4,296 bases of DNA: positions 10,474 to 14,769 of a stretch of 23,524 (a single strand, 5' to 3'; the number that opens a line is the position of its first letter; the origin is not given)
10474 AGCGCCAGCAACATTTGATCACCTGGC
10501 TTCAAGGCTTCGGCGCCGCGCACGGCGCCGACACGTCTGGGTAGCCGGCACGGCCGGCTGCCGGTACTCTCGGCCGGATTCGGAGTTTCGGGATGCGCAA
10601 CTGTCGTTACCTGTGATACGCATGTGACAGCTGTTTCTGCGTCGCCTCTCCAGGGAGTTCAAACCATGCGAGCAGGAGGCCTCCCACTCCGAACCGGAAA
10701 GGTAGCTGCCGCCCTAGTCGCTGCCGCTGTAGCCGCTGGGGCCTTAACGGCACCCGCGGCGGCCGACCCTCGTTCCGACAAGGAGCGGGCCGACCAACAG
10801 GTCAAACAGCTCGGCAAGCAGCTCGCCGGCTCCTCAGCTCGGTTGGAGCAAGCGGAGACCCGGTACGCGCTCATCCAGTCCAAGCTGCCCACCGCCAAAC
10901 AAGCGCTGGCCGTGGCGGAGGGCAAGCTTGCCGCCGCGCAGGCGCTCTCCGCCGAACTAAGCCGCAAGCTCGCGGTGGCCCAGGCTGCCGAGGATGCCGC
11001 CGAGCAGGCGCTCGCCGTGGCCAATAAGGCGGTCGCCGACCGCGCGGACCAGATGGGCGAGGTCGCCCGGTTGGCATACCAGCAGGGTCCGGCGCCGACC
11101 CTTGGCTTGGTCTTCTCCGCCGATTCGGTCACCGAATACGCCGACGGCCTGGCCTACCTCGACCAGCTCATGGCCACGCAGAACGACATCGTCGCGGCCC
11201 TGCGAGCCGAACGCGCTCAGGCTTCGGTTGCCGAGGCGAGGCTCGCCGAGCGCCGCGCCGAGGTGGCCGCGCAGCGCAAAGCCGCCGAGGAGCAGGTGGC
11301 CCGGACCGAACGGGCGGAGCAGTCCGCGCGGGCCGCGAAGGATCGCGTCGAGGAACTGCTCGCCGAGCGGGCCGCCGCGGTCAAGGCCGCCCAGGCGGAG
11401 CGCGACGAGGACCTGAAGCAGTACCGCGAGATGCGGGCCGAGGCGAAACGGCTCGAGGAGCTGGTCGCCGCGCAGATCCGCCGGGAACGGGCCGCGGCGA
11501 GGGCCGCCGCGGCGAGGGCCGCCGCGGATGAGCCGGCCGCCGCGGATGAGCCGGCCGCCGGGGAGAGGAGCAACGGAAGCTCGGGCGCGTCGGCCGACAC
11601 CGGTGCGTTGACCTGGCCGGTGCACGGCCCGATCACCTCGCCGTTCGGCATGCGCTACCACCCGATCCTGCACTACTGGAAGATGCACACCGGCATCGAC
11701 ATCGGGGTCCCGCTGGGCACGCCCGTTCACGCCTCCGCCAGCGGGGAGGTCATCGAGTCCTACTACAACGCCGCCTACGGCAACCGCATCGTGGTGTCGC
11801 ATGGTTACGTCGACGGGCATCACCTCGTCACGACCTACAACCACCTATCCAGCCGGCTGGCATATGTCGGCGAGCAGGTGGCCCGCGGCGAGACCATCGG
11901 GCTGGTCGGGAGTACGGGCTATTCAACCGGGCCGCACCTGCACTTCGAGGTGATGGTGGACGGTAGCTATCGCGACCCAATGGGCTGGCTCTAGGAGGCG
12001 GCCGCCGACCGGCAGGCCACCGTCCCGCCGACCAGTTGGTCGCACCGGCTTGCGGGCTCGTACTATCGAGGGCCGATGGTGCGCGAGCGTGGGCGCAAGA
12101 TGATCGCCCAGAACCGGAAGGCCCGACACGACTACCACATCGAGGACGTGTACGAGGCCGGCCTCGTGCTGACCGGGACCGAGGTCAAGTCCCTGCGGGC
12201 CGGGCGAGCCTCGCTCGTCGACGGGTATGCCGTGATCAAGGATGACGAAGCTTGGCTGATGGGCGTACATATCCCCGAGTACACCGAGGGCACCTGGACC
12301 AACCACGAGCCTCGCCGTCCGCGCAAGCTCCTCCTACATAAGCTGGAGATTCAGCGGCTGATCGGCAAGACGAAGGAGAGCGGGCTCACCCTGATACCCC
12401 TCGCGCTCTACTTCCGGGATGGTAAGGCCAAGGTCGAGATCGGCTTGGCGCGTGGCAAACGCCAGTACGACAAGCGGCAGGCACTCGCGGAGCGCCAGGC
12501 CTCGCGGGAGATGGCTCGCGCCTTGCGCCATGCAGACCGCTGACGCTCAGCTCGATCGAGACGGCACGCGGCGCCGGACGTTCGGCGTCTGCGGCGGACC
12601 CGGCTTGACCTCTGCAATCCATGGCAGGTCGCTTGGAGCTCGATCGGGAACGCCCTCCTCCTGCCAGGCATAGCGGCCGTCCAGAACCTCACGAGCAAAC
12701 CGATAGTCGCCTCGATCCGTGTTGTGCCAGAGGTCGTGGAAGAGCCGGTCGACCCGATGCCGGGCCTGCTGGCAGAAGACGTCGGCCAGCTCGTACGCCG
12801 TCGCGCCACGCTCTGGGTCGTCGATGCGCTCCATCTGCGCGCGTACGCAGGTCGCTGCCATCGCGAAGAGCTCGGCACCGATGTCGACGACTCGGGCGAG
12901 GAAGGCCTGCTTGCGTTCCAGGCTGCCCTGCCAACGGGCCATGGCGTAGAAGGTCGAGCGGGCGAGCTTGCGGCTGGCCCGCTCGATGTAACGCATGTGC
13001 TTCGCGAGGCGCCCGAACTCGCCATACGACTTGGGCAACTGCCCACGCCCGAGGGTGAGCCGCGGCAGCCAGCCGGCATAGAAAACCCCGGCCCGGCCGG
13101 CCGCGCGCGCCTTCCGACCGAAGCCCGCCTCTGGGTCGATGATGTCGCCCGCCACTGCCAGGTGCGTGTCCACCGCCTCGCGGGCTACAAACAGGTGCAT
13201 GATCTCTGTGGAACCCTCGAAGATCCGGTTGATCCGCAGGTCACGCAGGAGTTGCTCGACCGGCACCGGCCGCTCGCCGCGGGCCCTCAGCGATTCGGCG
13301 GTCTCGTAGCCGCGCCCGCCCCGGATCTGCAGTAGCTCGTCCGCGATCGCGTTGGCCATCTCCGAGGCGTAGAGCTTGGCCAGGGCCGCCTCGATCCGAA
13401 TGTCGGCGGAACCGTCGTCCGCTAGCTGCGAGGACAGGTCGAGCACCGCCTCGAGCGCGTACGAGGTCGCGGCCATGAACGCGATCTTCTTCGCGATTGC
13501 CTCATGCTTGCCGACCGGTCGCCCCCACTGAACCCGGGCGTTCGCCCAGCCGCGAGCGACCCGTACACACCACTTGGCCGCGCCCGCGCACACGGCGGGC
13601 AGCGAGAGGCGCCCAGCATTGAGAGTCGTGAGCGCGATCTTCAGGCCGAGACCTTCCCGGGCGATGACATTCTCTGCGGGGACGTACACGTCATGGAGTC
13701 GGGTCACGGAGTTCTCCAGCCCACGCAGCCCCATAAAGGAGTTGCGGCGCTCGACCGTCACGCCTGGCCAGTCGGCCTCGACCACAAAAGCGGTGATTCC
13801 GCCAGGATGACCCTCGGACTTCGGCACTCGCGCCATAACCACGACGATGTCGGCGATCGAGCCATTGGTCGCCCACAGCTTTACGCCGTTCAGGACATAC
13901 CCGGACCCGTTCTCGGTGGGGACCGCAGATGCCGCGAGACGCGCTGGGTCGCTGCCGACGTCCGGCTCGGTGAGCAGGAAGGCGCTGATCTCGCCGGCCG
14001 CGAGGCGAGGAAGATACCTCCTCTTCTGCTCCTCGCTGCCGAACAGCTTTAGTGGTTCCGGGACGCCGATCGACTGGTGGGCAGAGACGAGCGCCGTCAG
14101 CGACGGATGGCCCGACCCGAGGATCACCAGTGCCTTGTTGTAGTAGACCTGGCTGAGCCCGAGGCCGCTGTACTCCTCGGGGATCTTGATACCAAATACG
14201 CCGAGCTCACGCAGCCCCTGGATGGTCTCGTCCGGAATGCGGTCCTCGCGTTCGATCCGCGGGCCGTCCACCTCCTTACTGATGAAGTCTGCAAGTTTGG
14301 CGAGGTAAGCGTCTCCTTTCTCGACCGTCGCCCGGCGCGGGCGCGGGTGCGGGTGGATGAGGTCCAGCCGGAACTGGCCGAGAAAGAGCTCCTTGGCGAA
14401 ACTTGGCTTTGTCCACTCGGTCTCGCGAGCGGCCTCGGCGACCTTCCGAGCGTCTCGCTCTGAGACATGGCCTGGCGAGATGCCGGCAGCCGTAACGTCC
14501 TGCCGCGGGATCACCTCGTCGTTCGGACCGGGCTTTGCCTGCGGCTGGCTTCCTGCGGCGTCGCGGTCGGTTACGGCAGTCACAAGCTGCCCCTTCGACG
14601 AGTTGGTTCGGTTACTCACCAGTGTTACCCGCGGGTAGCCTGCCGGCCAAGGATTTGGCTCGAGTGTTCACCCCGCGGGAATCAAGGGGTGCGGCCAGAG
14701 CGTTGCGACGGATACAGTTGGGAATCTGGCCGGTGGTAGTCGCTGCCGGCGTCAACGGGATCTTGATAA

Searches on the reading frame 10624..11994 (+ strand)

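Call 64: search_protein_families(library=pfam, proteins=[window:10624-11994:+], max_evalue=0.001)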
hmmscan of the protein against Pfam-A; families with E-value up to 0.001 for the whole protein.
window:10624-11994:+ (456 aa): 1 family
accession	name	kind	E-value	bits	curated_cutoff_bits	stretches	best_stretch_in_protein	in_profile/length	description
PF01551.29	Peptidase_M23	-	4.9e-28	97.6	28.7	1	353-452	1-96/96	Peptidase family M23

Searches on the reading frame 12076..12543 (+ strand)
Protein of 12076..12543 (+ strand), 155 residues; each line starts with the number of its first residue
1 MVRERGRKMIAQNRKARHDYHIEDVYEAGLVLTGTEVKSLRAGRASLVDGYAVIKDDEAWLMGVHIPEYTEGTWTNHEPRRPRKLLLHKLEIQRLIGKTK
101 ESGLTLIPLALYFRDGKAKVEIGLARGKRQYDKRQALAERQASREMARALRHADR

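Call 64: search_protein_families(library=pfam, proteins=[window:12076-12543:+], max_evalue=0.001)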
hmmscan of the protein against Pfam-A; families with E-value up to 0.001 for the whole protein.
window:12076-12543:+ (155 aa): 1 family
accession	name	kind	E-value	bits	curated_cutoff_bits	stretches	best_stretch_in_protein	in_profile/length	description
PF01668.23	SmpB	-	2e-63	213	27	1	10-151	1-142/143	SmpB protein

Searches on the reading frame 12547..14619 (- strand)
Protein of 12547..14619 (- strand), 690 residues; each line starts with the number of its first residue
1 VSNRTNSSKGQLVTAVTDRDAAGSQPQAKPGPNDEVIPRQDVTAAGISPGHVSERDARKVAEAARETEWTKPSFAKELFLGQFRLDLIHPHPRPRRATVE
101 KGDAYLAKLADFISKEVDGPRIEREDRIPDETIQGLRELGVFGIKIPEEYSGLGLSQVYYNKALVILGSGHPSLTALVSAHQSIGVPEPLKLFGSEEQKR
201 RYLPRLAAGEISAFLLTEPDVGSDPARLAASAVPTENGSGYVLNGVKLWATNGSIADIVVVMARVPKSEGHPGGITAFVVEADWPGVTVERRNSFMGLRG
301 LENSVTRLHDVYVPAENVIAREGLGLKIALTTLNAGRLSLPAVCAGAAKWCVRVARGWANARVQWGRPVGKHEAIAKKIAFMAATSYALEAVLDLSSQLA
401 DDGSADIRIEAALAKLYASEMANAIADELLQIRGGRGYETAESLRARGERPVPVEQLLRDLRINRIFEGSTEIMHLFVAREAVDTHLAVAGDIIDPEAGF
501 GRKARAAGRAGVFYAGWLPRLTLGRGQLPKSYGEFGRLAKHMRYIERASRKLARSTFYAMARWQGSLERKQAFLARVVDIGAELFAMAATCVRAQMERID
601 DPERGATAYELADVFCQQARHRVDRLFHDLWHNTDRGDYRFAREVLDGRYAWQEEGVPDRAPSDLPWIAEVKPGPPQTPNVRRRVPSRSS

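Call 64: search_protein_families(library=pfam, proteins=[window:12547-14619:-], max_evalue=0.001)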
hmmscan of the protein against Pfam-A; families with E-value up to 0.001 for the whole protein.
window:12547-14619:- (690 aa): 8 families
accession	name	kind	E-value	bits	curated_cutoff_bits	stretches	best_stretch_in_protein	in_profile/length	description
PF00441.29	Acyl-CoA_dh_1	-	1.3e-32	113.4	22.4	1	325-481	3-148/150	Acyl-CoA dehydrogenase, C-terminal domain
PF02771.21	Acyl-CoA_dh_N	-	2.7e-23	82.9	22.9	1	106-210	8-113/113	Acyl-CoA dehydrogenase, N-terminal domain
PF02770.24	Acyl-CoA_dh_M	-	8.7e-22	77.6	33.3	1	213-311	1-97/97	Acyl-CoA dehydrogenase, middle domain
PF21343.2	ACAD9-ACADV_C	-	1.3e-10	42.1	27.8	1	560-639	25-104/120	ACAD9/ACADV, C-terminal domain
PF08028.16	Acyl-CoA_dh_2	-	1.3e-07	32.4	22.7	1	342-444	5-116/134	Acyl-CoA dehydrogenase, C-terminal domain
PF21263.2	Acyl-CoA-dh_C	-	7.6e-07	29.8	27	1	559-638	13-85/96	Acyl-CoA dehydrogenase, C-terminal domain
PF09317.16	ACDH_C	-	1.3e-06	28.7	25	1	534-633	59-153/284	Acyl-CoA dehydrogenase, C-terminal, bacterial type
PF11794.13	HpaB_N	-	2.5e-06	27.7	35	1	233-319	170-269/270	4-hydroxyphenylacetate 3-hydroxylase N terminal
